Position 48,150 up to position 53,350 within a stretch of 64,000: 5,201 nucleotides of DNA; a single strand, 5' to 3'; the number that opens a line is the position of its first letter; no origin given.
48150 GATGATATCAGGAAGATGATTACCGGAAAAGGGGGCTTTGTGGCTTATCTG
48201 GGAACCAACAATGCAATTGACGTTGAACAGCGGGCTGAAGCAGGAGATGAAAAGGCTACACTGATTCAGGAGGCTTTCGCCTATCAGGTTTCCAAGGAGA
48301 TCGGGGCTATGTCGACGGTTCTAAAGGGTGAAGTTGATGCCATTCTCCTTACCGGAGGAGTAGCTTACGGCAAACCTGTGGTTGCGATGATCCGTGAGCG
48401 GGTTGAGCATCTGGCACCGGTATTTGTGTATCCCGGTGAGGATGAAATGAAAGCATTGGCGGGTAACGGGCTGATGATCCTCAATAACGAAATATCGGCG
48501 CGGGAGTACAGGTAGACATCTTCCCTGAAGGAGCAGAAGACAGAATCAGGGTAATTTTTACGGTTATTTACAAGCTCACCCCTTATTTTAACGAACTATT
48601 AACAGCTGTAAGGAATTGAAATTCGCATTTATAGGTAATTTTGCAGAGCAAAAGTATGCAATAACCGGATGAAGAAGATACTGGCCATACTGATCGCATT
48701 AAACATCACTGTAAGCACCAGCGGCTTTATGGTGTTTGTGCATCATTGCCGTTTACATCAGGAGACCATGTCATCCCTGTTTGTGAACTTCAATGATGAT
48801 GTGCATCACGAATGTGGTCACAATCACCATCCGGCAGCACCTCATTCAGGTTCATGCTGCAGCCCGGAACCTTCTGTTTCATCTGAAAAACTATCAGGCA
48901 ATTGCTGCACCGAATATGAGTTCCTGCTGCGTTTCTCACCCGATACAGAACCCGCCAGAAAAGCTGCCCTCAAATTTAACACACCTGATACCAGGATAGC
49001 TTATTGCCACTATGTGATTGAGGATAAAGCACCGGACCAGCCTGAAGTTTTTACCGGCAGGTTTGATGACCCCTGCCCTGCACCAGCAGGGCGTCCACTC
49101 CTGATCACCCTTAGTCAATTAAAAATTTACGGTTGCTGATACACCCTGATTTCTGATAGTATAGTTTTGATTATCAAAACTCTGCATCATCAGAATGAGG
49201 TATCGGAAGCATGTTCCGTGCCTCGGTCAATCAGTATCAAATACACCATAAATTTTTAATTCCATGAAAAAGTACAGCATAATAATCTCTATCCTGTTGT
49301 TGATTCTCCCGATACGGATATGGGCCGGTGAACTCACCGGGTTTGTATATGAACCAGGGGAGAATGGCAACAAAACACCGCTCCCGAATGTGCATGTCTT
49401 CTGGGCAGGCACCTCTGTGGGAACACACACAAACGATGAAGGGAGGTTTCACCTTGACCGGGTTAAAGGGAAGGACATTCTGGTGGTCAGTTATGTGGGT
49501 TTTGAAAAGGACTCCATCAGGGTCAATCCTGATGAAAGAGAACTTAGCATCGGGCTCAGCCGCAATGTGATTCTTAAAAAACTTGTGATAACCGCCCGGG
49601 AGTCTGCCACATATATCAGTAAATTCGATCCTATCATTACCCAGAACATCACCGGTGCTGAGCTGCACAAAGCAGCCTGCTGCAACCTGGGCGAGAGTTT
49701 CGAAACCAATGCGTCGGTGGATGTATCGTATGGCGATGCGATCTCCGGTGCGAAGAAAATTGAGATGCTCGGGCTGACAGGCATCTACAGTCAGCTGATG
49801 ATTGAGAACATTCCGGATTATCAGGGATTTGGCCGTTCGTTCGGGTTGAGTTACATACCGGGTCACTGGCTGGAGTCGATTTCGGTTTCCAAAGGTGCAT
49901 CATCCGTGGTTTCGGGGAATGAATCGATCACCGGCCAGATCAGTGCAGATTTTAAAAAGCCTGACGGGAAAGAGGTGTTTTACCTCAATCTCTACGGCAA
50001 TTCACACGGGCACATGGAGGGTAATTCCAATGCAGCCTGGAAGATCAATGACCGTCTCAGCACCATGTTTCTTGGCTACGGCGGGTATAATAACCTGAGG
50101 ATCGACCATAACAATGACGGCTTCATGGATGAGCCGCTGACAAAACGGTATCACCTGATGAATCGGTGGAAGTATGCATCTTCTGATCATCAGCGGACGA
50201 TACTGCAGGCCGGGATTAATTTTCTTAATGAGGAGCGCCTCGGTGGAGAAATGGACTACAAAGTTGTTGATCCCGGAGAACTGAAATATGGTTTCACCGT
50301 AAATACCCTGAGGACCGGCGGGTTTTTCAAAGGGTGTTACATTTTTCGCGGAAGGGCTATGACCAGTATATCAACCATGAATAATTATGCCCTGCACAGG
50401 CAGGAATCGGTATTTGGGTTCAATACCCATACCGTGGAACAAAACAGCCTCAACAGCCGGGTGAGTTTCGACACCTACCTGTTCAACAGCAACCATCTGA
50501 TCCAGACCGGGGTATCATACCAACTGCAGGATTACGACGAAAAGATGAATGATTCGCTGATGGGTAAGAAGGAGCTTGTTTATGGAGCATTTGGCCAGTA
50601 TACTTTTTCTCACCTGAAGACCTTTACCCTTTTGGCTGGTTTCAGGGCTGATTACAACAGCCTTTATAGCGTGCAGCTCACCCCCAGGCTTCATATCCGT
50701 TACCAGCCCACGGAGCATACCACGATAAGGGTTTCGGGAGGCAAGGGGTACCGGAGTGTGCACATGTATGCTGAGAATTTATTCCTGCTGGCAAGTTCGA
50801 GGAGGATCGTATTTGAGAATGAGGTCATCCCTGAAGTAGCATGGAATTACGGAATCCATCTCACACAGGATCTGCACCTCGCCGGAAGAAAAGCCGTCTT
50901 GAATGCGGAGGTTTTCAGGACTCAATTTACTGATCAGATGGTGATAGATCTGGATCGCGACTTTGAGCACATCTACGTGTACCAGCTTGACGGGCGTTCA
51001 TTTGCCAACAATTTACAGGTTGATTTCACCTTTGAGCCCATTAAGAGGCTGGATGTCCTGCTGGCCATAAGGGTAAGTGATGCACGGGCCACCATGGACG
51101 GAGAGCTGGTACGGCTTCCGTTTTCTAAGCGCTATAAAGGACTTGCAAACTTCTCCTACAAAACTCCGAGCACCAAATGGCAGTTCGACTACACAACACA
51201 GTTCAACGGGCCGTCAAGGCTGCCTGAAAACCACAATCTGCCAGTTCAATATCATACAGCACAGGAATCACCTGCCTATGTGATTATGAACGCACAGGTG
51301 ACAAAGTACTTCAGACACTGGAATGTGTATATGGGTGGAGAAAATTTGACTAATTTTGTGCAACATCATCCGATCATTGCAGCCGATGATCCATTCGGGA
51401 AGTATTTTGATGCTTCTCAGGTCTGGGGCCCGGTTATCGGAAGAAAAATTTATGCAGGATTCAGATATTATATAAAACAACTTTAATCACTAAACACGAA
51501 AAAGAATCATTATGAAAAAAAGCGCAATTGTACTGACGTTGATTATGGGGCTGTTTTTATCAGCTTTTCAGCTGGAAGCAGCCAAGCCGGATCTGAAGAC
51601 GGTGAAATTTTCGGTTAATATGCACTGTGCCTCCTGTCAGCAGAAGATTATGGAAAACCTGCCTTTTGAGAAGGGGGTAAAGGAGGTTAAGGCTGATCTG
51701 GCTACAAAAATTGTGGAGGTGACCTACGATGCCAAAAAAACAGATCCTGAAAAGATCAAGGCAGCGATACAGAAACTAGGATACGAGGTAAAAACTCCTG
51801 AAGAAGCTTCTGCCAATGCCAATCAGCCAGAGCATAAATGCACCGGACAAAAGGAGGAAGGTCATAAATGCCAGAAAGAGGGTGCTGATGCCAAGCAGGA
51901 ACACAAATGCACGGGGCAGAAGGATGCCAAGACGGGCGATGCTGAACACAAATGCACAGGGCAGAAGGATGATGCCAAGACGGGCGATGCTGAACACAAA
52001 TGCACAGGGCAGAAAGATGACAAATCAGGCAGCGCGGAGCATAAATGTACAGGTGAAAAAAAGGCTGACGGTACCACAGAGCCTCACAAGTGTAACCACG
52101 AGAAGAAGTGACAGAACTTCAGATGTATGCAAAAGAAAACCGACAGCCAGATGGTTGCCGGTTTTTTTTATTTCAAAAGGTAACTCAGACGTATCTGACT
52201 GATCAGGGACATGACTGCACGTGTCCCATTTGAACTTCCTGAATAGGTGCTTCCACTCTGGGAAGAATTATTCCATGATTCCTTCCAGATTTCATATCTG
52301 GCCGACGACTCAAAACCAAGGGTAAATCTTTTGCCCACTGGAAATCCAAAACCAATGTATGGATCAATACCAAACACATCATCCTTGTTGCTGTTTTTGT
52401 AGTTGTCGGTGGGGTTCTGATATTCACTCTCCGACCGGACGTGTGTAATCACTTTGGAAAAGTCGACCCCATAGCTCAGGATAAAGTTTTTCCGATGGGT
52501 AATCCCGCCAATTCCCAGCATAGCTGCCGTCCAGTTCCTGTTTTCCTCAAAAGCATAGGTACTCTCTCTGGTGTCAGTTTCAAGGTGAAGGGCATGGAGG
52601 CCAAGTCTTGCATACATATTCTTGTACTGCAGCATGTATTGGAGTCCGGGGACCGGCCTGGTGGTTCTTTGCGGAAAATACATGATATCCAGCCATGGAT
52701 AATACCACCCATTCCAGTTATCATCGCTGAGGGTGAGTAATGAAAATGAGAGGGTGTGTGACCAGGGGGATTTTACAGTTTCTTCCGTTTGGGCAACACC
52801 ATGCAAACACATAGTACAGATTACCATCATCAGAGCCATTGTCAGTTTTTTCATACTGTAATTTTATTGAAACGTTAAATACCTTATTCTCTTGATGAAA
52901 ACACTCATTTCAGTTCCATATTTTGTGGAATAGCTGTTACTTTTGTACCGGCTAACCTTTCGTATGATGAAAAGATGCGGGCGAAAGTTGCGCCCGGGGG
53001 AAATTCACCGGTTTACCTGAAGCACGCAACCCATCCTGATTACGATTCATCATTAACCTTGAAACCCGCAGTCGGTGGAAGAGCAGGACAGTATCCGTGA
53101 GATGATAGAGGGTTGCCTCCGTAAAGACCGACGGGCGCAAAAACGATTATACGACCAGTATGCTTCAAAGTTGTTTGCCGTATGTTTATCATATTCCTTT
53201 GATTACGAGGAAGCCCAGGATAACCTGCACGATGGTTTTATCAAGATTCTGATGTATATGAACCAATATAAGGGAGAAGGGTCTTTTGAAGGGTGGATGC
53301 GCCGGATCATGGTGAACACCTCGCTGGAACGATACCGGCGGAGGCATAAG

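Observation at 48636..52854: Candidate metal-acquisition operon: His/Cys-rich small exported protein, TonB-dependent receptor with a vicinal-Cys plug motif, and a periplasmic HMA protein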

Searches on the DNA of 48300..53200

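Call 22: search_rna_families(source=window, start=48300, end=53200, threshold=evalue, max_evalue=1)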
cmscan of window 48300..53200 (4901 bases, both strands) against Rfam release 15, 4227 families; matches with E-value up to 1: 0.
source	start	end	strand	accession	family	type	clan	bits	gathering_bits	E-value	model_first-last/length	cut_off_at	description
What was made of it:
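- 49147..49235 (+): Structured spacer between the small gene and the receptor gene. It holds two hairpins, the first containing the palindrome 49163-49181. There is no Rfam match (call 22).
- On Known riboswitch or leader RNA: There is no match at E <= 1 in 48300-53200 (call 22).
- Checked: No Rfam family matches at E <= 1 (call 22).
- Tried and rejected: No Rfam match (call 22).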
